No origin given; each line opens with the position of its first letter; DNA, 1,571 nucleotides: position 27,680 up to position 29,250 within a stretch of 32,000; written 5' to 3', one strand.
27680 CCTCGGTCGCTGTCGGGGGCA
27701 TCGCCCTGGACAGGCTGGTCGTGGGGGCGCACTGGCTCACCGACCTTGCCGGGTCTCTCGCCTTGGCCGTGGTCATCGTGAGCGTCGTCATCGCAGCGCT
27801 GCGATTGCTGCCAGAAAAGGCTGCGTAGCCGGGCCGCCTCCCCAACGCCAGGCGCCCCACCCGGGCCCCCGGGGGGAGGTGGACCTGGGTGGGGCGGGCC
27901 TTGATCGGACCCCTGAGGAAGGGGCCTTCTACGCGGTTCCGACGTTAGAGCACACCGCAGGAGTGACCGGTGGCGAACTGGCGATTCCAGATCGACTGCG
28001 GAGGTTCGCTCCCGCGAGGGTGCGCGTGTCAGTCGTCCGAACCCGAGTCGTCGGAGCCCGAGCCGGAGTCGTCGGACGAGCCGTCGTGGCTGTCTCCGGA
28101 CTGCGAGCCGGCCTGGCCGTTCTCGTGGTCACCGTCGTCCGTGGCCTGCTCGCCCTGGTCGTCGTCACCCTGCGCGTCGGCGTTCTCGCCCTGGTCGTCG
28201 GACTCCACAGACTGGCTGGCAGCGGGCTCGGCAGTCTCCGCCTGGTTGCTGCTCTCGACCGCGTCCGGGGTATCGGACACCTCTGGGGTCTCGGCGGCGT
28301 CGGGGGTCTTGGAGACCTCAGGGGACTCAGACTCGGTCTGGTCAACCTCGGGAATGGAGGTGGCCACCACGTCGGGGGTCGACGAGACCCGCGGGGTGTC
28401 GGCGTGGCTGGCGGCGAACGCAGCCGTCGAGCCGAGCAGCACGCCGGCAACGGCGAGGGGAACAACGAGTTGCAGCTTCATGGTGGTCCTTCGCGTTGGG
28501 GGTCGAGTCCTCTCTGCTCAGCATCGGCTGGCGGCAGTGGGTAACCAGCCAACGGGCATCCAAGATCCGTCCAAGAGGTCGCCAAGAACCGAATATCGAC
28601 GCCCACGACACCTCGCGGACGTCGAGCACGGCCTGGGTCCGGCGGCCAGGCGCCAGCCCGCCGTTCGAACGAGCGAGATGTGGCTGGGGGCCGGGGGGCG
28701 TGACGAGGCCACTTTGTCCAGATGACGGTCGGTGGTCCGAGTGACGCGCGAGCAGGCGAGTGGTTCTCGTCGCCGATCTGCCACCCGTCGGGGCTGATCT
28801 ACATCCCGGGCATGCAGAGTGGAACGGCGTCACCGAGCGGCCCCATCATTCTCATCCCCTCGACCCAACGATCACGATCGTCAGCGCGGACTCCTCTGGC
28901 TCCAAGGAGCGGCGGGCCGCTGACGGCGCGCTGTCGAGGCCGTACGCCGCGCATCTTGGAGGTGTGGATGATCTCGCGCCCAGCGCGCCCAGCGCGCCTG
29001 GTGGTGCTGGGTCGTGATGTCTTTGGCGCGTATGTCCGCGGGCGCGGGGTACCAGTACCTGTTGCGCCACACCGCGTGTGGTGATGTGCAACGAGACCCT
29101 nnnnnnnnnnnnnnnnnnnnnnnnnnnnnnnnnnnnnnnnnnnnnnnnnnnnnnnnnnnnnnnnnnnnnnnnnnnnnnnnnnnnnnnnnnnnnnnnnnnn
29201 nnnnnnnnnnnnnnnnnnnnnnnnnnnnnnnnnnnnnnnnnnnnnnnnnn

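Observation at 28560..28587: Helical-turn-phased direct repeats upstream of all three acidic-protein genes: a candidate OmpR-type operator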

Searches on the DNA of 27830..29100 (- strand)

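Call 77: search_rna_families(source=window, start=28300, end=29100, threshold=evalue, max_evalue=1)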
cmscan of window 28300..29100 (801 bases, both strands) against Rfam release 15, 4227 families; matches with E-value up to 1: 0.
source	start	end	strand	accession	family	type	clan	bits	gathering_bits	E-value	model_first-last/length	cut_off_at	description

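Call 94: search_dna_similar(query=window:27830-28900:-, collection=plasmids, mode=distant, max_rows=15, max_evalue=0.001)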
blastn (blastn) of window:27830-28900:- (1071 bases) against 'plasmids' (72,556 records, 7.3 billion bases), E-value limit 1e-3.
Records with a match: 2; places in all: 2; records where one place covers at least 80% of the query: 0.
Best place of each record, by identity: 80-90% 2.
By first word of the organism name: Bosea 1; Streptomyces 1.
By predicted mobility (MOB-suite, as given by PLSDB): conjugative 1; non-mobilizable 1.
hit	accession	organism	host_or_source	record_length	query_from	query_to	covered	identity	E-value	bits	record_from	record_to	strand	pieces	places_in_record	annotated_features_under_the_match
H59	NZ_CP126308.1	Bosea vestrisii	cell culture,root nodule of Vicia ...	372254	729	789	6%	80.3%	5e-5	57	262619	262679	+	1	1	none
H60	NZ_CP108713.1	Streptomyces sp. NBC_01001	-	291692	701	758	5%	82.0%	5e-5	58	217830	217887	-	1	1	hypothetical protein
